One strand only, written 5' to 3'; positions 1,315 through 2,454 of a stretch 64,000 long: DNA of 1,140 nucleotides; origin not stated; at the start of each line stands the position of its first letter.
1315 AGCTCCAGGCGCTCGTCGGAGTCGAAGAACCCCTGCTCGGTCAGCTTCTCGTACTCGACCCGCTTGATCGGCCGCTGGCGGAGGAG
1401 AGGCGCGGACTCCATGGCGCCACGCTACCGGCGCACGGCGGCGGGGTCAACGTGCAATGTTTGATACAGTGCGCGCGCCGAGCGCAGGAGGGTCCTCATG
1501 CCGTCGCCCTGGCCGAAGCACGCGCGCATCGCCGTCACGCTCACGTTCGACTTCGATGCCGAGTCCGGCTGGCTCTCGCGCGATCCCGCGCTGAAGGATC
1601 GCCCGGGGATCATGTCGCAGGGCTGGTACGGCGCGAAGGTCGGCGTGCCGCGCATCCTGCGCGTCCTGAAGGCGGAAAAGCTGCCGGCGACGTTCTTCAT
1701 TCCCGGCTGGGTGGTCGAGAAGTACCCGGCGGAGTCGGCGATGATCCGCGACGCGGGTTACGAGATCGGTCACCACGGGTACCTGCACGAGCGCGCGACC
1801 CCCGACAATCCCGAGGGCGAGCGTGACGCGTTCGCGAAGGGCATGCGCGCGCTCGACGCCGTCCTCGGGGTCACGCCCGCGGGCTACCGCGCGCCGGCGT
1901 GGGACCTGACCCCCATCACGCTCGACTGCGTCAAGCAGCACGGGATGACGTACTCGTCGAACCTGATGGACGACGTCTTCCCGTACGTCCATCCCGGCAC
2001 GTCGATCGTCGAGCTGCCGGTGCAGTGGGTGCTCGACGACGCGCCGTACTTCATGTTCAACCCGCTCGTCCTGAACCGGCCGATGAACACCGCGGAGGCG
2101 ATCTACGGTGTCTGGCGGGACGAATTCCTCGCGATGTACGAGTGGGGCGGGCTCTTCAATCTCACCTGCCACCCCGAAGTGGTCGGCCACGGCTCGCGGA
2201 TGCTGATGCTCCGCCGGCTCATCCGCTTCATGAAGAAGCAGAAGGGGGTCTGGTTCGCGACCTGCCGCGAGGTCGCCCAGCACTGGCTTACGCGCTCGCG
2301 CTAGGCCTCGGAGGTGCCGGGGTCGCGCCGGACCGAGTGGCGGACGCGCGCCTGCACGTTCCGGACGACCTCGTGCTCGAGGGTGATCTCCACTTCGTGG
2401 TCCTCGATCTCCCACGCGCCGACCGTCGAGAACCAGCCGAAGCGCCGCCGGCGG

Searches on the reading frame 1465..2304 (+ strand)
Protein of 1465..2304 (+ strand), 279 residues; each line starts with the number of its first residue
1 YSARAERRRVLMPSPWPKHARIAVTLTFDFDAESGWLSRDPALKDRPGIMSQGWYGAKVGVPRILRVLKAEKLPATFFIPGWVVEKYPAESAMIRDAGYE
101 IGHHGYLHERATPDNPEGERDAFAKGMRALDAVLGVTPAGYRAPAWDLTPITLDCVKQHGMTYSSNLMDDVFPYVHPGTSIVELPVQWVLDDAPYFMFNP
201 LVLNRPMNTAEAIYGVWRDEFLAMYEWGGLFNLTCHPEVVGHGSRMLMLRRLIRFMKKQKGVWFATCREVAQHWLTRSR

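Call 41: search_protein_families(library=pfam, proteins=[window:1465-2304:+], max_evalue=0.0001)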
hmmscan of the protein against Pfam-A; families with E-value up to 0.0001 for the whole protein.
window:1465-2304:+ (279 aa): 2 families
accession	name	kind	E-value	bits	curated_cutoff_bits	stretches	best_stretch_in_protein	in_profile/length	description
PF01522.26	Polysacc_deac_1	-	9.9e-19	68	23.1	1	58-163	18-123/124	Polysaccharide deacetylase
PF10096.14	DUF2334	-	6.7e-05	23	26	0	95-165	63-144/203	Uncharacterized protein conserved in bacteria (DUF2334)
